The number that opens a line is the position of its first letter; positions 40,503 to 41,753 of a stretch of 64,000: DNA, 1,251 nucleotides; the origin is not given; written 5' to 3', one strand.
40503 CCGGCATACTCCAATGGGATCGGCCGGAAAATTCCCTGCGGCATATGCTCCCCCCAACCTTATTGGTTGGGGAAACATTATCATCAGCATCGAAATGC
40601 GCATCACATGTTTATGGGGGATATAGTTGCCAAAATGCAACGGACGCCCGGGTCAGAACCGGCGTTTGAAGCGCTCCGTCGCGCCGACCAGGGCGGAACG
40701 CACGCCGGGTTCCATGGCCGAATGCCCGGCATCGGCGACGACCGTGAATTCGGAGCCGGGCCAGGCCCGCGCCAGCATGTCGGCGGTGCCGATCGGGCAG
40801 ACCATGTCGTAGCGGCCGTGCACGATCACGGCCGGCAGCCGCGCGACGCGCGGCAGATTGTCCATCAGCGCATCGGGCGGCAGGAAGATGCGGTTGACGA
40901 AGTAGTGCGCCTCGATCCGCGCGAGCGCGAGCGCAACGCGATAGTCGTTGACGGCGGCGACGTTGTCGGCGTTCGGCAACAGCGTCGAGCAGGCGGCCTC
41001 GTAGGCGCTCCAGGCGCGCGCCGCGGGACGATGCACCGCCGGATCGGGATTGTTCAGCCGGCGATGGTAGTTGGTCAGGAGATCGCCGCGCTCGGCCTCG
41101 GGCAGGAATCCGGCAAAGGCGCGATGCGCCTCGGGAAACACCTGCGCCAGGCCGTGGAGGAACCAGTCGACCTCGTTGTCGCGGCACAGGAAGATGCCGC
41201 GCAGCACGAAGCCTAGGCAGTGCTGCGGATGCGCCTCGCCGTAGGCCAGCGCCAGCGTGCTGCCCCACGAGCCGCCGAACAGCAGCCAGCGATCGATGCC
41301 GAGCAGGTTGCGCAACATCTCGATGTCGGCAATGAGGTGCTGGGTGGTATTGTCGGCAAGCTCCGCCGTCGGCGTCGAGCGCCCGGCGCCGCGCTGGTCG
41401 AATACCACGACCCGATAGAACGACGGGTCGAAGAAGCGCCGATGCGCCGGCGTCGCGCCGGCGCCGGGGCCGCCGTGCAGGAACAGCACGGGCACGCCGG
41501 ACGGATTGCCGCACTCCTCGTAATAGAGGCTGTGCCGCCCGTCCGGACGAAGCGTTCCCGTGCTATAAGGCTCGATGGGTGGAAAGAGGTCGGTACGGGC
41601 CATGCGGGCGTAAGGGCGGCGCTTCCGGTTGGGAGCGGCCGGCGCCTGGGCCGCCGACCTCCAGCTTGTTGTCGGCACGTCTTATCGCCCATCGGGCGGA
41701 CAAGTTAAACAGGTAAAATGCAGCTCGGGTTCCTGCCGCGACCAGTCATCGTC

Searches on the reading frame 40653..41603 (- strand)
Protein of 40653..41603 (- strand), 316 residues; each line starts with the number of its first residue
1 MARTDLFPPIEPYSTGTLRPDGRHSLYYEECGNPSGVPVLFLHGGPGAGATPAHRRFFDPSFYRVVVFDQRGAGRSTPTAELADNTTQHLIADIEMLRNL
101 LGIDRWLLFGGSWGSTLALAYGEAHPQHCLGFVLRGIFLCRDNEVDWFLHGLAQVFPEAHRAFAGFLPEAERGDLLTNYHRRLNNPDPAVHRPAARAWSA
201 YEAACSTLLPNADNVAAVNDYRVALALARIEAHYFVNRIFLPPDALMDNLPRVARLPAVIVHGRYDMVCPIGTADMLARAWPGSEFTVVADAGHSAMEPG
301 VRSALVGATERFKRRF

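Call 19: find_encoding_contigs(protein=window:40653-41603:-, flank=3500, max_places=10)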
Protein window:40653-41603:- (316 aa): 8 contigs read that carry it; 7 places shown.
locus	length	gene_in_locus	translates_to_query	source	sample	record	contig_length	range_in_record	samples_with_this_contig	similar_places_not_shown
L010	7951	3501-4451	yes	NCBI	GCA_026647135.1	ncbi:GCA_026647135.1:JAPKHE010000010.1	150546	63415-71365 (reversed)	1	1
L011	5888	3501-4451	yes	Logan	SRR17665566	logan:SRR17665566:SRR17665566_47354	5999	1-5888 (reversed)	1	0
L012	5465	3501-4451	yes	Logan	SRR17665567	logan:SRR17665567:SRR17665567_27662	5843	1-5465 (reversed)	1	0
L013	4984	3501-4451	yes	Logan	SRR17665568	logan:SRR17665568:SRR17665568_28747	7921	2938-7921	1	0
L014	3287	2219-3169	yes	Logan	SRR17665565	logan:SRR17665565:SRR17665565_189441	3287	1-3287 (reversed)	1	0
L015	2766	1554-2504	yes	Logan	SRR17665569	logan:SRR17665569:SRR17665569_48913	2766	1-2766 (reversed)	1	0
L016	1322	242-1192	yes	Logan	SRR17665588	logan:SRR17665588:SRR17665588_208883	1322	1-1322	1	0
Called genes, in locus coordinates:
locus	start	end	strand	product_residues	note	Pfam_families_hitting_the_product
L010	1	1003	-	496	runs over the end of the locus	PF01435:Peptidase_M48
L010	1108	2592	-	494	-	PF01435:Peptidase_M48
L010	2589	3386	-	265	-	PF00565:SNase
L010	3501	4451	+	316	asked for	PF00561:Abhydrolase_1, PF12146:Hydrolase_4, PF12697:Abhydrolase_6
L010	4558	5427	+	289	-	PF25678:DUF7946, PF25679:DUF7947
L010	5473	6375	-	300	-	PF12760:Zn_ribbon_IS1595, PF12762:DDE_Tnp_IS1595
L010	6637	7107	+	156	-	PF09411:PagL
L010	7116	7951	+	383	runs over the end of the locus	PF13472:Lipase_GDSL_2 (weak)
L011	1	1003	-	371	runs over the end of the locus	?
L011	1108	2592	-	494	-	PF01435:Peptidase_M48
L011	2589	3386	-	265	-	PF00565:SNase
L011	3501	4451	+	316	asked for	PF00561:Abhydrolase_1, PF12146:Hydrolase_4, PF12697:Abhydrolase_6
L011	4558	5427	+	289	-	PF25678:DUF7946, PF25679:DUF7947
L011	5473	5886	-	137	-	?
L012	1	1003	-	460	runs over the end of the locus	?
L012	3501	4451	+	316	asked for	PF00561:Abhydrolase_1, PF12146:Hydrolase_4, PF12697:Abhydrolase_6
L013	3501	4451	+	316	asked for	PF00561:Abhydrolase_1, PF12146:Hydrolase_4, PF12697:Abhydrolase_6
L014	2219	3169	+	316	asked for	PF00561:Abhydrolase_1, PF12146:Hydrolase_4, PF12697:Abhydrolase_6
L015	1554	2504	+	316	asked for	PF00561:Abhydrolase_1, PF12146:Hydrolase_4, PF12697:Abhydrolase_6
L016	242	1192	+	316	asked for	PF00561:Abhydrolase_1, PF12146:Hydrolase_4, PF12697:Abhydrolase_6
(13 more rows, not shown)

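Call 74: find_homologous_proteins(query=window:40653-41603:-, max_evalue=1e-100)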
Query window:40653-41603:- (316 aa): 7875 proteins with E <= 1e-100 among 8000 candidates; the best 120 are listed.
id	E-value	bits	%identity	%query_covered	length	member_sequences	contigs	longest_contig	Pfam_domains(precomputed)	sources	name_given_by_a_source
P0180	6.0e-202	688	92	100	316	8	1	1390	PF00561.27,PF12146.16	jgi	-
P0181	9.0e-188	641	86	100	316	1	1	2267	PF12697.14,PF00561.27,PF12146.16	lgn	-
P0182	2.4e-181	620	83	99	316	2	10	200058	PF12697.14,PF00561.27,PF12146.16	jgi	jgi:proline iminopeptidase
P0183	3.5e-179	613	82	100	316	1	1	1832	PF12697.14,PF00561.27,PF12146.16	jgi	jgi:proline iminopeptidase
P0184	4.9e-179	613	83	99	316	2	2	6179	PF12697.14,PF00561.27,PF12146.16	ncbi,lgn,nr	ncbi:MAG: prolyl aminopeptidase [Alphaproteobacteria bacterium]|nr:prolyl aminopeptidase [Alphaprote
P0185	1.2e-178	611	82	100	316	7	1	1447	PF12697.14,PF00561.27,PF12146.16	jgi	jgi:proline iminopeptidase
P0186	1.9e-178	611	82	99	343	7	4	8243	PF12697.14,PF00561.27,PF12146.16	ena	-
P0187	9.5e-178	608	82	99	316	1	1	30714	PF12697.14,PF00561.27,PF12146.16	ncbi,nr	ncbi:MAG: prolyl aminopeptidase [Alphaproteobacteria bacterium]|nr:prolyl aminopeptidase [Alphaprote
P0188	2.7e-177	607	82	100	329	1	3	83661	PF12697.14,PF00561.27,PF12146.16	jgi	jgi:proline iminopeptidase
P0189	7.4e-177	606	82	99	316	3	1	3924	PF12697.14,PF00561.27,PF12146.16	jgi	jgi:proline iminopeptidase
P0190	1.0e-176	605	82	99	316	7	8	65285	PF12697.14,PF00561.27,PF12146.16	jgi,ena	jgi:proline iminopeptidase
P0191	8.2e-174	596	81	99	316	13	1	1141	PF12697.14,PF00561.27,PF12146.16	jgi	-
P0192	3.8e-154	531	70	100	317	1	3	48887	PF12697.14,PF00561.27,PF12146.16,PF08386.17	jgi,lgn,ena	-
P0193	7.6e-154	530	70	100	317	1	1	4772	PF12697.14,PF00561.27,PF12146.16,PF08386.17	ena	-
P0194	2.8e-153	528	73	99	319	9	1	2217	PF00561.27,PF12146.16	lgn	-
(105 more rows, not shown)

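Call 76: find_encoding_contigs(protein=P0180, flank=3000, max_places=4)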
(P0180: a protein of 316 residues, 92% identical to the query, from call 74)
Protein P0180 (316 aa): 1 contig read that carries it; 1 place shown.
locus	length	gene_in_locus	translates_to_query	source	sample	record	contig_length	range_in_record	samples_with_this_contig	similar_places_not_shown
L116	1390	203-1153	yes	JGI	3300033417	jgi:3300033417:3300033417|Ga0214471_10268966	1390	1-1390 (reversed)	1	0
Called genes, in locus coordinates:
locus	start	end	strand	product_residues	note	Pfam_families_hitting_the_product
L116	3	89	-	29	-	?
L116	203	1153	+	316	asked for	PF00561:Abhydrolase_1, PF12146:Hydrolase_4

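Call 77: find_encoding_contigs(protein=P0182, flank=3000, max_places=6)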
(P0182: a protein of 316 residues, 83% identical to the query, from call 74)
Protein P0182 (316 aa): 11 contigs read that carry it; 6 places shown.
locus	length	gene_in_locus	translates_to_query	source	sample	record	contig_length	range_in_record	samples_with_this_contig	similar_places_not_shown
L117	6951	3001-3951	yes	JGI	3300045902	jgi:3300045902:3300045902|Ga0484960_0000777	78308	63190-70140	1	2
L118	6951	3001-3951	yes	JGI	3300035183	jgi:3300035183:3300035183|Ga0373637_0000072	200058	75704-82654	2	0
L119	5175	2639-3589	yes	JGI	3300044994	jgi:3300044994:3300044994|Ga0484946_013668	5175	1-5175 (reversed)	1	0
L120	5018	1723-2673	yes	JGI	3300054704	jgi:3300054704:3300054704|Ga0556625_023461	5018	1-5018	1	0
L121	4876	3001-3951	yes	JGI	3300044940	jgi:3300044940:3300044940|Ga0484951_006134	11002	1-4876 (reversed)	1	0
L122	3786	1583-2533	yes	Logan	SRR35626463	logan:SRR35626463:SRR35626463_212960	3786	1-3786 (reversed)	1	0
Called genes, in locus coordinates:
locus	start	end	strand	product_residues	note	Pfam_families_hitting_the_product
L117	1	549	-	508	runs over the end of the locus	PF01435:Peptidase_M48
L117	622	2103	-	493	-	PF01435:Peptidase_M48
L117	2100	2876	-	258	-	PF00565:SNase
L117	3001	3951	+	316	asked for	PF00561:Abhydrolase_1, PF12146:Hydrolase_4, PF12697:Abhydrolase_6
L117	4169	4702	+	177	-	PF09411:PagL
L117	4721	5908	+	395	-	PF13472:Lipase_GDSL_2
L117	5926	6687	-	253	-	PF02633:Creatininase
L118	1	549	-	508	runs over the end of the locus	PF01435:Peptidase_M48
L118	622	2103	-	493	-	PF01435:Peptidase_M48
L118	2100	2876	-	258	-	PF00565:SNase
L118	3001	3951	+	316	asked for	PF00561:Abhydrolase_1, PF12146:Hydrolase_4, PF12697:Abhydrolase_6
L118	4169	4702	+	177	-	PF09411:PagL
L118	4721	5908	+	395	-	PF13472:Lipase_GDSL_2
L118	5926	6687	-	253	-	PF02633:Creatininase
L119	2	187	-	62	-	?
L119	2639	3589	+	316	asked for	PF00561:Abhydrolase_1, PF12146:Hydrolase_4, PF12697:Abhydrolase_6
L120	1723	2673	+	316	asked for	PF00561:Abhydrolase_1, PF12146:Hydrolase_4, PF12697:Abhydrolase_6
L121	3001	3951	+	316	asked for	PF00561:Abhydrolase_1, PF12146:Hydrolase_4, PF12697:Abhydrolase_6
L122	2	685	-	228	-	?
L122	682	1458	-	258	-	PF00565:SNase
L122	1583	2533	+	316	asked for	PF00561:Abhydrolase_1, PF12146:Hydrolase_4, PF12697:Abhydrolase_6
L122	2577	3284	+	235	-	PF09411:PagL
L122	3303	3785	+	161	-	?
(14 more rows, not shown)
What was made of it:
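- Tried and rejected: The empty site came later, from pip homologs (calls 74, 76, 77).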
